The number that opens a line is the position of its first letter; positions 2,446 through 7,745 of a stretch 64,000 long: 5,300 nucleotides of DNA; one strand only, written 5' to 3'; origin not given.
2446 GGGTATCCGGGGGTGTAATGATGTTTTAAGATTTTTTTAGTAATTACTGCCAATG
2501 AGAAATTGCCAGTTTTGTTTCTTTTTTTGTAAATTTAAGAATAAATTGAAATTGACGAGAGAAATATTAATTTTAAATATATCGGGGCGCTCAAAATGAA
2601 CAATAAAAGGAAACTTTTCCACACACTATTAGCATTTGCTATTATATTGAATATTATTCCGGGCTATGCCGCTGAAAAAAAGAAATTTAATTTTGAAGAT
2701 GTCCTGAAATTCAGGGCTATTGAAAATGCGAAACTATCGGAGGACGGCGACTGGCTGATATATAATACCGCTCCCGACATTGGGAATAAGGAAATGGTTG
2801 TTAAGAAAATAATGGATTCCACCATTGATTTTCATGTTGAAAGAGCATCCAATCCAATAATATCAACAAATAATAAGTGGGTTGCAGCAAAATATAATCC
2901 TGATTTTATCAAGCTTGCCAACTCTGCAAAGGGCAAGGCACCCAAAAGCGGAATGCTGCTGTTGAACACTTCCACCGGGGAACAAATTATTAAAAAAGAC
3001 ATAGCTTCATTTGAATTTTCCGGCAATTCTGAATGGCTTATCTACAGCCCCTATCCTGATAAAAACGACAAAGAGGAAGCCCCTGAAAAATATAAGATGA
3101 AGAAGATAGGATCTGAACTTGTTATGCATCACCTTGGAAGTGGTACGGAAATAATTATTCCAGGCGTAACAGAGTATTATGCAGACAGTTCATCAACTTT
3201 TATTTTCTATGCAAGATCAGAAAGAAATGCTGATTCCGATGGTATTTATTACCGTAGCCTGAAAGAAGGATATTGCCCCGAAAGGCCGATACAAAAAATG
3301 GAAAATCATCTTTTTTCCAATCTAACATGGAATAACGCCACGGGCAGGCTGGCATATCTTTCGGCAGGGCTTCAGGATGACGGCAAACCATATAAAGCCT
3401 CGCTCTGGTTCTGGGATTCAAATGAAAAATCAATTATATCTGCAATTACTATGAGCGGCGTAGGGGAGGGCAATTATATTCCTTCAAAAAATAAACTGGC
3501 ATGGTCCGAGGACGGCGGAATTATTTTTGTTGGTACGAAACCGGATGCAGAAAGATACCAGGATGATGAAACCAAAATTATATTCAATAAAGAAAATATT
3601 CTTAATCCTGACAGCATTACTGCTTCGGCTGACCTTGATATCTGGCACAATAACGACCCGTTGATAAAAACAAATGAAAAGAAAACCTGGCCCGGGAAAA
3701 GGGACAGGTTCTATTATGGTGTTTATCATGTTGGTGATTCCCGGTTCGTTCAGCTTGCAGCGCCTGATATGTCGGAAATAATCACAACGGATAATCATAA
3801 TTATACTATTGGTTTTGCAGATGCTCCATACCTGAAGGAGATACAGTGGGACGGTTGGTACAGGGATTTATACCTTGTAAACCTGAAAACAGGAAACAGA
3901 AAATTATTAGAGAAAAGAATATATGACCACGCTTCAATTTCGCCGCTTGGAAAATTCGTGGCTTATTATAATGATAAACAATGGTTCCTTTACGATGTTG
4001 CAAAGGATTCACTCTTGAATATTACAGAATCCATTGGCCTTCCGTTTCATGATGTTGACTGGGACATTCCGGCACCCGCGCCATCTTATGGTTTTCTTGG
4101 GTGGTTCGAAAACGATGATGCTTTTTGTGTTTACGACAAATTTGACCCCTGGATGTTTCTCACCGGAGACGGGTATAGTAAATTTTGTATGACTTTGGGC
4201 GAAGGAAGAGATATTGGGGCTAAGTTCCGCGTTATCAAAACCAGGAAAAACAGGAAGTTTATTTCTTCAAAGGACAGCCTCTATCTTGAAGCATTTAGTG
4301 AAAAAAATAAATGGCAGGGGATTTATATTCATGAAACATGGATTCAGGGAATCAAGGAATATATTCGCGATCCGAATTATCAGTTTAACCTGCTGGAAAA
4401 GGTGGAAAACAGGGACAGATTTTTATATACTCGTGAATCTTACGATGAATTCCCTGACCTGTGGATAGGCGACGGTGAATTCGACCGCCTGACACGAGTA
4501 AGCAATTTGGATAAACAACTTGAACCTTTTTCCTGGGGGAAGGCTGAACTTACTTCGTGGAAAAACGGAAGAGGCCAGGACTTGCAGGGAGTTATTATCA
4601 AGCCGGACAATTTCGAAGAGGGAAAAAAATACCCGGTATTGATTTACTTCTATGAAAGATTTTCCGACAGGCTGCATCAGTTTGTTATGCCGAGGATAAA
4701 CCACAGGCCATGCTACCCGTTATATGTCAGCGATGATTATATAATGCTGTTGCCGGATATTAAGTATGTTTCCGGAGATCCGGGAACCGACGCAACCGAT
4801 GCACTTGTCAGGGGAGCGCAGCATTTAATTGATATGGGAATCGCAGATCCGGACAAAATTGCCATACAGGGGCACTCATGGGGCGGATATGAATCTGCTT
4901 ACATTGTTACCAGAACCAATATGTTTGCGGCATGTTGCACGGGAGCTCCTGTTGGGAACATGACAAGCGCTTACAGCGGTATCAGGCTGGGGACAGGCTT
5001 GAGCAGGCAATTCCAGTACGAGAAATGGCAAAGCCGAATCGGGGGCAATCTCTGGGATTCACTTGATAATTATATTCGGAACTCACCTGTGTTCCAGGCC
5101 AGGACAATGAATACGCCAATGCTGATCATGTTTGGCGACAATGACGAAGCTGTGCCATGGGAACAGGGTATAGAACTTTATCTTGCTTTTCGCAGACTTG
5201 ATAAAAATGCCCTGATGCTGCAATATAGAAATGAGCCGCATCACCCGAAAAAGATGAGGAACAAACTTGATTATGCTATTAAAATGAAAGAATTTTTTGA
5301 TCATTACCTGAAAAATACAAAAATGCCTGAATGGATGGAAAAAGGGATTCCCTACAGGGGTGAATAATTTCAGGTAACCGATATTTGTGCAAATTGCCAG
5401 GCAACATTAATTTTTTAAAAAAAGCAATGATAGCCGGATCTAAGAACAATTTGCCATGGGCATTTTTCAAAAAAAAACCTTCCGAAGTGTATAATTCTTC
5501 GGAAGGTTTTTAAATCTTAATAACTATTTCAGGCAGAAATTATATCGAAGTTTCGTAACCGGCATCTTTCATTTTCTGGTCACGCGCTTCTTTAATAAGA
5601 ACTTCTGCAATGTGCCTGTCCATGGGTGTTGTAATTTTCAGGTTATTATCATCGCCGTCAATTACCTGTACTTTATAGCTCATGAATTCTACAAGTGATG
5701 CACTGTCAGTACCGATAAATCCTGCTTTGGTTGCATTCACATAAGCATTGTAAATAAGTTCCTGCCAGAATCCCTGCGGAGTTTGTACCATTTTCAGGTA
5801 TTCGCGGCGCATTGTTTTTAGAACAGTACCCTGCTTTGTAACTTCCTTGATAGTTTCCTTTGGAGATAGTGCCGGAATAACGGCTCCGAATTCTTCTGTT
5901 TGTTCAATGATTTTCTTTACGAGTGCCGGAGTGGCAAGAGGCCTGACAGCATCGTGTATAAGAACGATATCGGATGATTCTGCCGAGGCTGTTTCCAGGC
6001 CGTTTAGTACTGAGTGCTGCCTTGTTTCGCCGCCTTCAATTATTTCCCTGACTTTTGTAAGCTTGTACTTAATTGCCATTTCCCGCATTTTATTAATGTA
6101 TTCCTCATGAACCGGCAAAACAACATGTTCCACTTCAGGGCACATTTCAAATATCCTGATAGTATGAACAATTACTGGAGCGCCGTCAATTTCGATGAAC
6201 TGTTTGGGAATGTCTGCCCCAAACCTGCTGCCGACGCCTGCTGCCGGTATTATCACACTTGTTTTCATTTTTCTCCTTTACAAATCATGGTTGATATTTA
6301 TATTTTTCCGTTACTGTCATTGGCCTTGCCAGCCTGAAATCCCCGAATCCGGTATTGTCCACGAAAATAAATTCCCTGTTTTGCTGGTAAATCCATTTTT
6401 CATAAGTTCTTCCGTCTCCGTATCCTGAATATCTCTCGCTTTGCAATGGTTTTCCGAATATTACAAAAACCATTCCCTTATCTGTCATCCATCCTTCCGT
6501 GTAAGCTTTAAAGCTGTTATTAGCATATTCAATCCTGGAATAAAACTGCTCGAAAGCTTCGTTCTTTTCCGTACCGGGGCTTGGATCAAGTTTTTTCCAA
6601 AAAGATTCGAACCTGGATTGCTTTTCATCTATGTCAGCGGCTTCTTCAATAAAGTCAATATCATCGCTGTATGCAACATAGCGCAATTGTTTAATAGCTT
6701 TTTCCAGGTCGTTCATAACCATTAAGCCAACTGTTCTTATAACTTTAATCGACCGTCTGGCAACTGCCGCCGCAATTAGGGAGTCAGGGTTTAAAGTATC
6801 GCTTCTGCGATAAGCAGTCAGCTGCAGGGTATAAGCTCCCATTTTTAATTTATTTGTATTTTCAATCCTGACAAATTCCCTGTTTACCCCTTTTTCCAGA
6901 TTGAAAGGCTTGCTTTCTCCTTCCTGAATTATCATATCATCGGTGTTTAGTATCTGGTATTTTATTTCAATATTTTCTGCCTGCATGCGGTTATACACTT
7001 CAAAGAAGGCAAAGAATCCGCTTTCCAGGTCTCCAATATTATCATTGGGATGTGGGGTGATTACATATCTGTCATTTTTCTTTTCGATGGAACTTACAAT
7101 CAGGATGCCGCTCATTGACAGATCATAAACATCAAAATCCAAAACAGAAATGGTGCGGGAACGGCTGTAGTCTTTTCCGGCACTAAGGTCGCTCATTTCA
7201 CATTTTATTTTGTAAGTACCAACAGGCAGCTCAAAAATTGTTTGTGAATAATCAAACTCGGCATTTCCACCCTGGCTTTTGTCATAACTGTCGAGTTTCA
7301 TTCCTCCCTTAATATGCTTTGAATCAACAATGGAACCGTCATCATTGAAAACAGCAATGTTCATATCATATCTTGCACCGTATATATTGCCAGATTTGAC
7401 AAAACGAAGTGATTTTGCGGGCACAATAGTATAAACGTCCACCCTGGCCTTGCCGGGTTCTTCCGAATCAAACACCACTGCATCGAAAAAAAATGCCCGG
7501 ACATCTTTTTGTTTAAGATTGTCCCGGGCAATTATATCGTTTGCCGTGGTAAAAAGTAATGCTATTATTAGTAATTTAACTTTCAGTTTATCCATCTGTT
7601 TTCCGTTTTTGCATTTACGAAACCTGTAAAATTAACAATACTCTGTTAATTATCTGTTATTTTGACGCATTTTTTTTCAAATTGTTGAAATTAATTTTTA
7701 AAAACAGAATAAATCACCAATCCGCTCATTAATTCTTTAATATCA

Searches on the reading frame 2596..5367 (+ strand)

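Call 45: search_protein_families(library=pfam, proteins=[window:2596-5367:+], max_evalue=0.00001)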
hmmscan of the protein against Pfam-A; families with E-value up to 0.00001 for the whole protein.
window:2596-5367:+ (923 aa): 1 family
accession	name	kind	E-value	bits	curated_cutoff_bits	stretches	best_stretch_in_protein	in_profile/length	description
PF00326.27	Peptidase_S9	-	5.4e-26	91.8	22.6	1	726-907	37-212/213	Prolyl oligopeptidase family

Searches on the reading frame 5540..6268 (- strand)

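Call 45: search_protein_families(library=pfam, proteins=[window:5540-6268:-], max_evalue=0.00001)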
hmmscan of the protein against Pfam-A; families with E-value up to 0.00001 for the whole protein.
window:5540-6268:- (242 aa): 2 families
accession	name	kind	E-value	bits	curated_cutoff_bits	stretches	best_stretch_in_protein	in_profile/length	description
PF01128.25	IspD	-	6e-62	209.7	27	1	5-226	3-220/221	2-C-methyl-D-erythritol 4-phosphate cytidylyltransferase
PF12804.13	NTP_transf_3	-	1.5e-10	41.9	27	1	5-136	1-123/160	MobA-like NTP transferase domain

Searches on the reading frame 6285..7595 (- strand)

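Call 45: search_protein_families(library=pfam, proteins=[window:6285-7595:-], max_evalue=0.00001)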
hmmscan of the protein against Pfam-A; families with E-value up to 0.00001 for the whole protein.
window:6285-7595:- (436 aa): 1 family
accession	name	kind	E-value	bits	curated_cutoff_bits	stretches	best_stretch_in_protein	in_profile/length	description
PF20094.4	GWxTD_dom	-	2.5e-19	70.1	26.9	1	295-409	28-137/172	GWxTD domain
